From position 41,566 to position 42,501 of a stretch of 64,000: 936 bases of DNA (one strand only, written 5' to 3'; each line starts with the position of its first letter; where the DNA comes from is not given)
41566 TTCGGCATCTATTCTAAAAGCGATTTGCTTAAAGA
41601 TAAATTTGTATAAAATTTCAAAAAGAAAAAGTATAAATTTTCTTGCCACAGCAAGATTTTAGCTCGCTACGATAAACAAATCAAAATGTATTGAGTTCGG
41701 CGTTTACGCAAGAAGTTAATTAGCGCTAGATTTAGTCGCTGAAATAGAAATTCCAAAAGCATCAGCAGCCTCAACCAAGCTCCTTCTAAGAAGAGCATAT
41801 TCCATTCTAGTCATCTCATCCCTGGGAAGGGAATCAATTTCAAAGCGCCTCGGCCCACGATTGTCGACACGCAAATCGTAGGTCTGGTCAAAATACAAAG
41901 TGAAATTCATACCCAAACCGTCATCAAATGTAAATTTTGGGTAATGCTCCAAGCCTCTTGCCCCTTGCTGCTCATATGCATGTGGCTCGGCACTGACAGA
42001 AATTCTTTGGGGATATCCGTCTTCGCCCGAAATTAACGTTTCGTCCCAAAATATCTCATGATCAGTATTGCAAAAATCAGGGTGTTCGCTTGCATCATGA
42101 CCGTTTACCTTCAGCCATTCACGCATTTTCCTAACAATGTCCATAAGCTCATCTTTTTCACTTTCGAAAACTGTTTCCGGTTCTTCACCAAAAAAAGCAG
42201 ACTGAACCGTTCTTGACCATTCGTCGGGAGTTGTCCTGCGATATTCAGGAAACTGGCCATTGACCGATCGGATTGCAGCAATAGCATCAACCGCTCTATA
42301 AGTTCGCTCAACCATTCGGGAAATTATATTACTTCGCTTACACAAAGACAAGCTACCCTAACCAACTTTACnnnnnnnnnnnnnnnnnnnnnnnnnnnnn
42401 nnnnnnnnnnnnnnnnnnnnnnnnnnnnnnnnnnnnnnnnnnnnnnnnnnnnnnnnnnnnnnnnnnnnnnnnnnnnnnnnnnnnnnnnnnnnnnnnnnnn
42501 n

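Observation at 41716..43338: GC-rich two-gene cassette immediately downstream of tRNA-Gly(GCC); HTH protein with two degenerate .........-like repeats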

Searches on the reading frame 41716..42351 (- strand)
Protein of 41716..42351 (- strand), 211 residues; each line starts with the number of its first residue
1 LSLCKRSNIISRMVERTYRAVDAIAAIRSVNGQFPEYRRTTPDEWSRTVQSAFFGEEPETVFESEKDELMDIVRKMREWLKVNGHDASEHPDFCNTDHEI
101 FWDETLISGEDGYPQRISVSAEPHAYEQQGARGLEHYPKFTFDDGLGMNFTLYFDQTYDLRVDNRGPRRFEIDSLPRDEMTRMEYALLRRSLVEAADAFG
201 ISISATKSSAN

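Call 4: search_protein_families(library=pfam, proteins=[window:41716-42351:-], max_evalue=1)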
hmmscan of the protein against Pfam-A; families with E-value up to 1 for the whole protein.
window:41716-42351:- (211 aa): 0 families

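Call 5: search_protein_families(library=phrogs, proteins=[window:41716-42351:-], max_evalue=1)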
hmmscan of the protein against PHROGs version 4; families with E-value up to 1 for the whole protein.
window:41716-42351:- (211 aa): 1 family
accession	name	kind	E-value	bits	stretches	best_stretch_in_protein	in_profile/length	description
phrog_5630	-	unknown function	0.23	12.6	1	59-105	5-48/64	-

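Call 9: search_protein_families(library=ncbifam, proteins=[window:41716-42351:-], max_evalue=1)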
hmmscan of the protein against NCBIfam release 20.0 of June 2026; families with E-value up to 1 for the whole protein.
window:41716-42351:- (211 aa): 0 families

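Call 15: find_homologous_proteins(query=window:41716-42315:-, max_evalue=0.01)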
Query window:41716-42315:- (199 aa): 1 proteins with E <= 0.01 among 95 candidates.
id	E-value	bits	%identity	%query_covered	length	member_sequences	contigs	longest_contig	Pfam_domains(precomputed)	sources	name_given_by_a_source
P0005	3.8e-131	453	100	100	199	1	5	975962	-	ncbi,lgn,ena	-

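Call 69: search_protein_families(library=padloc, proteins=[window:41716-42315:-], max_evalue=1)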
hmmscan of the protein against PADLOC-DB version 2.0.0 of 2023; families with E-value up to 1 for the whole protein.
window:41716-42315:- (199 aa): 0 families

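Call 70: search_solved_structures(query=window:41716-42315:-, max_evalue=10)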
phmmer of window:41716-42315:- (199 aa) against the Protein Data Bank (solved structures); distinct sequences matched with E-value up to 10: 1.
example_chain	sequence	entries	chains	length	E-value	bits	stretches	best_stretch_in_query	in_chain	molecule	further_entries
5osn_B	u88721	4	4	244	1.5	11.7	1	107-169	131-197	Capsid protein | VP2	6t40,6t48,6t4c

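Call 83: search_solved_structures(query=A3, max_evalue=10)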
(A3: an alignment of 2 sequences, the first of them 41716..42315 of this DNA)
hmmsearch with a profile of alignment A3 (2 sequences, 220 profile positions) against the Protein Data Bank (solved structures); distinct sequences matched with E-value up to 10: 1.
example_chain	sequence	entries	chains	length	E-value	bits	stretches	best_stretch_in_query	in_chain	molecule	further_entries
4qq4_A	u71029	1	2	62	1.9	11.3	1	72-116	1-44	MORC family CW-type zinc finger protein 3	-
